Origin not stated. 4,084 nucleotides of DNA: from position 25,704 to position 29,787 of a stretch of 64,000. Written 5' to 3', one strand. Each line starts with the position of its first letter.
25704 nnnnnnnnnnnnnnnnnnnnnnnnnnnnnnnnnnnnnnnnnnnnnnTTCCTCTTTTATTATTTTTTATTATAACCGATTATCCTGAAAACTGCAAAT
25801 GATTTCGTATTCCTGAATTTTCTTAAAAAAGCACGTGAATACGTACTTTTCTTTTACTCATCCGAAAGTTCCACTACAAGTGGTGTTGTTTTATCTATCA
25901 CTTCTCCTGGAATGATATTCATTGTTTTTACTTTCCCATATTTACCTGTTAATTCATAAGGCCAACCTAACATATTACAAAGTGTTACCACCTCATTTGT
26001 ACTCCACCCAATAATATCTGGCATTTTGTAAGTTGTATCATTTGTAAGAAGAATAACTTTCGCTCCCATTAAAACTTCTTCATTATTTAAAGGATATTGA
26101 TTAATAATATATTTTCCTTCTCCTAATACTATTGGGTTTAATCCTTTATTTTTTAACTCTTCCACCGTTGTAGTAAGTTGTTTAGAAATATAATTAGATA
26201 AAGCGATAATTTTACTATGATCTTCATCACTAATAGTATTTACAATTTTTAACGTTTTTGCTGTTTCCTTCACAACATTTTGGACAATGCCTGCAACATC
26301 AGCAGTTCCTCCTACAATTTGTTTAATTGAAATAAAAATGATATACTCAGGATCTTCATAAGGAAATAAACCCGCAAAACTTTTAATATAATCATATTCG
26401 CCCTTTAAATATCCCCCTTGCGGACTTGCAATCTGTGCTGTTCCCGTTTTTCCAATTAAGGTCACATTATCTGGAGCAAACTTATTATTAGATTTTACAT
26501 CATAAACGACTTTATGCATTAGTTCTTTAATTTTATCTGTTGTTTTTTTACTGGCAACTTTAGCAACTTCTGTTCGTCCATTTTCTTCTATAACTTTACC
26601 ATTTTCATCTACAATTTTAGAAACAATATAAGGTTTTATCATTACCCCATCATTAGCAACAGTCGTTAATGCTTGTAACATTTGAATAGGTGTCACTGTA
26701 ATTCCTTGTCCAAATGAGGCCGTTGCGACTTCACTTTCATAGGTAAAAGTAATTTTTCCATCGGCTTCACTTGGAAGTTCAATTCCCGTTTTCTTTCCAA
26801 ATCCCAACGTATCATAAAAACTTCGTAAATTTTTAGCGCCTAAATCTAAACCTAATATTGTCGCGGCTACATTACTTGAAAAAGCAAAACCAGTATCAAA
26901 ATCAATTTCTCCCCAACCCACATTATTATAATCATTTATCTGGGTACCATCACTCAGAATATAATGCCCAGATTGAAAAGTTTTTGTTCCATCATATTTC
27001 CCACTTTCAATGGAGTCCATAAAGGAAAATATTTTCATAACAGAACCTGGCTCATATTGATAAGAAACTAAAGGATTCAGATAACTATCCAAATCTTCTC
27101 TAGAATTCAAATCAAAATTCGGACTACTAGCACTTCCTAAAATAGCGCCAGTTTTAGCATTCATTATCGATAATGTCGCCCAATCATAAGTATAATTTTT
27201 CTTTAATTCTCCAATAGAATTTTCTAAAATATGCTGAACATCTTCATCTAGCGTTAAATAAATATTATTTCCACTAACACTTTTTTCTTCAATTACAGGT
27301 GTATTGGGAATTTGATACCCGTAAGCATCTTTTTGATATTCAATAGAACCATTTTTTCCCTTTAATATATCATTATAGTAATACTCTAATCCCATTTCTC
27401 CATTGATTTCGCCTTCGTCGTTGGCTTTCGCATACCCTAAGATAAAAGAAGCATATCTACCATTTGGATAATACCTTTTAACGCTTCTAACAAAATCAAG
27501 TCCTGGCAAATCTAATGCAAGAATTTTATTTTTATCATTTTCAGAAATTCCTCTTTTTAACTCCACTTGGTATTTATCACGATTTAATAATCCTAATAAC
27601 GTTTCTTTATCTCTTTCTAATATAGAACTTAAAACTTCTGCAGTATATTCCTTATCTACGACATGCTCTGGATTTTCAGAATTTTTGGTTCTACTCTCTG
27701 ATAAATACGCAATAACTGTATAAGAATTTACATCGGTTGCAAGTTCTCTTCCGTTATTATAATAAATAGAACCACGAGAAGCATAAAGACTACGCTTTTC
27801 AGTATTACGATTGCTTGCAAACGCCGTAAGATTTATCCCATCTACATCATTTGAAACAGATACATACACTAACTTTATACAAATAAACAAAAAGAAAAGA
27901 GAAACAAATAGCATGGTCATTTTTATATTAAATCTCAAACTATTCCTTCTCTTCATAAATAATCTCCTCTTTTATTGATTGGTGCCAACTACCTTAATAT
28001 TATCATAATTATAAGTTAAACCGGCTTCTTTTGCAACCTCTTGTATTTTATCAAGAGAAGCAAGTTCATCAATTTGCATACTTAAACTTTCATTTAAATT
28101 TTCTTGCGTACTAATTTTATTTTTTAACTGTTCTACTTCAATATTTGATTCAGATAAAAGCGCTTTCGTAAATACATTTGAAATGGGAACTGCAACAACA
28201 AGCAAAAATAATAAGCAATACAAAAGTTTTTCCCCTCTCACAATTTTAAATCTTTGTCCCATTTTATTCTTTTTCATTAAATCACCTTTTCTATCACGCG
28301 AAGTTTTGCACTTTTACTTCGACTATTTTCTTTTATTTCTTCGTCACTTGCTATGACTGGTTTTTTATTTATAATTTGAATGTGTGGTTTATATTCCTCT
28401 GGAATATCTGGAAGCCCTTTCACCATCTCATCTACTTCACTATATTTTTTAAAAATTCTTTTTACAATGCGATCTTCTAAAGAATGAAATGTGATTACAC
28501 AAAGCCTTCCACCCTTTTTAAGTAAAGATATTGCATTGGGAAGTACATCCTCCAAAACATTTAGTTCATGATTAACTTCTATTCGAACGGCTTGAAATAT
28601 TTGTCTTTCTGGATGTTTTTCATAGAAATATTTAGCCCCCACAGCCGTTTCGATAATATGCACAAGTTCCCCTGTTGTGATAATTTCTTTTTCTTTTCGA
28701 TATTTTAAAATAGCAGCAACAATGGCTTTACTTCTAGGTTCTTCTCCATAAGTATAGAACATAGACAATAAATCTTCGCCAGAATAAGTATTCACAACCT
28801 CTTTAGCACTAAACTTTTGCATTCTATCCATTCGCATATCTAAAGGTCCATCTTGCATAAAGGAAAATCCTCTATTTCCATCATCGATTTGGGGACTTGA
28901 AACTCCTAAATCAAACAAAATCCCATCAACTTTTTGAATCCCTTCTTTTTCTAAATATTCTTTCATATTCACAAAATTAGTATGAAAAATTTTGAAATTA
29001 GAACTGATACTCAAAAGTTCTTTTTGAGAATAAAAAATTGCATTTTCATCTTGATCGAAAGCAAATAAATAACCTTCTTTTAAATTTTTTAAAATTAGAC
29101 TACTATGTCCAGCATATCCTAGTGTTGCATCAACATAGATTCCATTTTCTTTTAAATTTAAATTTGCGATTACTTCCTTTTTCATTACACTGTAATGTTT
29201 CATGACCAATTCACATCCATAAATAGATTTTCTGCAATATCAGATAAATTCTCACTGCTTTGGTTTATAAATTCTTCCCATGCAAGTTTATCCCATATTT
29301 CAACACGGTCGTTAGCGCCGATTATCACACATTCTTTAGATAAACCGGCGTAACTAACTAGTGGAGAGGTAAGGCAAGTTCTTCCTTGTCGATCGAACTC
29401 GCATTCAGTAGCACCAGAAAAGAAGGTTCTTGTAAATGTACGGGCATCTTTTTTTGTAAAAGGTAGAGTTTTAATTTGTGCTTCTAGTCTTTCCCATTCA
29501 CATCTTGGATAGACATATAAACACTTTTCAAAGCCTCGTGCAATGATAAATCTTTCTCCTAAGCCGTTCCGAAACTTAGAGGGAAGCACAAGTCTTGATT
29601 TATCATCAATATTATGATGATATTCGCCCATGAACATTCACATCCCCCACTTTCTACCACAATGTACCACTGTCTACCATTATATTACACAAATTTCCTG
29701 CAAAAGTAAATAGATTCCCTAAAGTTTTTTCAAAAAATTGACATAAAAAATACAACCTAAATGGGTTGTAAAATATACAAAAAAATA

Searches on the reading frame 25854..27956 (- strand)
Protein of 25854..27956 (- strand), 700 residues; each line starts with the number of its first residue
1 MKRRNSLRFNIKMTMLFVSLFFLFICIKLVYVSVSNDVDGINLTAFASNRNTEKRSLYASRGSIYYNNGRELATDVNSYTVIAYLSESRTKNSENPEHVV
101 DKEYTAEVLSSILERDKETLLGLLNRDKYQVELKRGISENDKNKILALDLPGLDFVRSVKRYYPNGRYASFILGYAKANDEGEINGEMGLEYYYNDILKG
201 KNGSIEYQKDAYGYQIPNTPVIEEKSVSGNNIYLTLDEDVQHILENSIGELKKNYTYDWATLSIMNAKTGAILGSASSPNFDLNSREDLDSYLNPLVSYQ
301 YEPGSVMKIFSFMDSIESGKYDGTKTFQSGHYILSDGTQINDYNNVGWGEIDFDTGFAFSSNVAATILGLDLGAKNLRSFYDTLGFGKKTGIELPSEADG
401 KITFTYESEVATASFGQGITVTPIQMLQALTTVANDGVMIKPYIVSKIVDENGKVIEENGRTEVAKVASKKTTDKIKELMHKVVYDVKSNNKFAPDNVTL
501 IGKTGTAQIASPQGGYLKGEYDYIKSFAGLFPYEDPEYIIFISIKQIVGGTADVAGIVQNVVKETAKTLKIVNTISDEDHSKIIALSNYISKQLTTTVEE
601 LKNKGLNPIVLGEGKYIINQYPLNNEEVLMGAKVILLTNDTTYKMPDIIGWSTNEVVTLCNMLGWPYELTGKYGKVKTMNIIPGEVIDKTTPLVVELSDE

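Call 4: search_protein_families(library=pfam, proteins=[window:25854-27956:-])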
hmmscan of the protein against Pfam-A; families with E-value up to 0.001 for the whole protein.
window:25854-27956:- (700 aa): 3 families
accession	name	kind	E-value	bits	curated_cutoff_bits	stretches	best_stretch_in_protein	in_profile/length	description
PF00905.27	Transpeptidase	-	1.3e-66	225.3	22.1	1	263-548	4-282/299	Penicillin binding protein transpeptidase domain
PF03717.20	PBP_dimer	-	7e-21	75.9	24.4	1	58-218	3-178/180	Penicillin-binding Protein dimerisation domain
PF03793.24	PASTA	-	3.8e-12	46.4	23.2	2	587-639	4-63/64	PASTA domain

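Call 5: search_protein_families(library=ncbifam, proteins=[window:25854-27956:-])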
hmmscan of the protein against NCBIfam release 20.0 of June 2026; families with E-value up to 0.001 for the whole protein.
window:25854-27956:- (700 aa): 15 families
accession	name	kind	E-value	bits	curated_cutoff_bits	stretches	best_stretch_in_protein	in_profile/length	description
NF038271.1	strep_PBP2X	exception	3.2e-108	362.9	1050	1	7-697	20-748/750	penicillin-binding protein PBP2X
TIGR02214.1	spoVD_pbp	equivalog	7.9e-107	358.1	688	1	16-638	7-634/636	stage V sporulation protein D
TIGR03423.1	pbp2_mrdA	equivalog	8.7e-75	252.4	455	1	11-565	3-590/593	penicillin-binding protein 2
NF053573.1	PBP2_PenA_Neis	exception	6.7e-44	150.4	1105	1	11-547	28-538/572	peptidoglycan D,D-transpeptidase PBP2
NF011685.0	PRK15105.1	subfamily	4.5e-34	118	737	1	6-551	21-539/588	peptidoglycan glycosyltransferase FtsI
TIGR02074.1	PBP_1a_fam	subfamily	5e-28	98.2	508.75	1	227-509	221-485/535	PBP1A family penicillin-binding protein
NF038278.1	strep_PBP2B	exception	2.6e-23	82.4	975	1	188-508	265-617/678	penicillin-binding protein PBP2B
NF008061.0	PRK10795.1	equivalog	1.9e-19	69.7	962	1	4-512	5-554/634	peptidoglycan DD-transpeptidase MrdA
NF038276.1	strep_PBP2A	exception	6.8e-14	51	1100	1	297-508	388-580/716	penicillin-binding protein PBP2A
NF033378.1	MECD_PBP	exception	5.1e-13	48.2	1450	1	54-546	146-644/678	PBP2a family beta-lactam-resistant peptidoglycan transpeptidase MecD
NF051885.1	tranpepglycosPbpC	equivalog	1.1e-11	44.1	900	1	290-508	348-545/632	multimodular transpeptidase-transglycosylase PbpC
NF038274.1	strep_PBP1B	exception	7.9e-10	37.7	1225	1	224-507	339-612/745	penicillin-binding protein PBP1B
TIGR02071.1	PBP_1b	equivalog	7e-06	24.5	717.75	1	348-507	492-634/729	penicillin-binding protein 1B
NF008643.0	PRK11636.1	equivalog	6.6e-05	21.3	1263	1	402-459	548-606/850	peptidoglycan glycosyltransferase/peptidoglycan DD-transpeptidase MrcA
NF011423.0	PRK14850.1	equivalog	0.00078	17.9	1275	0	357-507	511-644/764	penicillin-binding protein 1b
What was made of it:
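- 25854..29637 (-): Proximal dcw module: mraZ (29200-29637), rsmH (28277-29209), ftsL (27972-28277), and a PBP2x/FtsI-like class-B PBP with PASTA domains (25854-27956). Pfam and NCBIfam hits, calls 4 and 5.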

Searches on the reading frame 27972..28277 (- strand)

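Call 4: search_protein_families(library=pfam, proteins=[window:27972-28277:-])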
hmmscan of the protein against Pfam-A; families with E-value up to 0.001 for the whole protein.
window:27972-28277:- (101 aa): 1 family
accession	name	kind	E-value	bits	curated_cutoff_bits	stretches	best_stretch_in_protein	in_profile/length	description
PF04977.20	DivIC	-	1.6e-05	25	28.9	1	42-96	20-77/80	Septum formation initiator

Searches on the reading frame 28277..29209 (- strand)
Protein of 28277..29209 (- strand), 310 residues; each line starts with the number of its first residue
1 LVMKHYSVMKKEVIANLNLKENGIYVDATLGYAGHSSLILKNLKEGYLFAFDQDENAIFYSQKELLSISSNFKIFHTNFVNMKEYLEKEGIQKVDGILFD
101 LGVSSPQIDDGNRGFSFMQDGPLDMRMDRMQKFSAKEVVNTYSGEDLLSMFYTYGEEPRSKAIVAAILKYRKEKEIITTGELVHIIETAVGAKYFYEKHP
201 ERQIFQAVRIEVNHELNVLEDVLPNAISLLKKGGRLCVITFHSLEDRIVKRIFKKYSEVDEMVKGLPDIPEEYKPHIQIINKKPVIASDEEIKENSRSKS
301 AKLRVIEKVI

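Call 4: search_protein_families(library=pfam, proteins=[window:28277-29209:-])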
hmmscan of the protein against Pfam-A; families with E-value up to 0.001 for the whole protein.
window:28277-29209:- (310 aa): 1 family
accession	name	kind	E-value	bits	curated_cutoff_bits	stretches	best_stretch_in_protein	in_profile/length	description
PF01795.25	Methyltransf_5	-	1.9e-115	386.1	27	1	3-308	2-308/309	MraW methylase family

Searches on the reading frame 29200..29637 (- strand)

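Call 4: search_protein_families(library=pfam, proteins=[window:29200-29637:-])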
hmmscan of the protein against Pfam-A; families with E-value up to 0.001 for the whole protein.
window:29200-29637:- (145 aa): 1 family
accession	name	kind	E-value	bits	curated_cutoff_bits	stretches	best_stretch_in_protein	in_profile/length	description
PF02381.23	MraZ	-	2.6e-42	143.1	23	2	1-70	1-71/72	MraZ protein, putative antitoxin-like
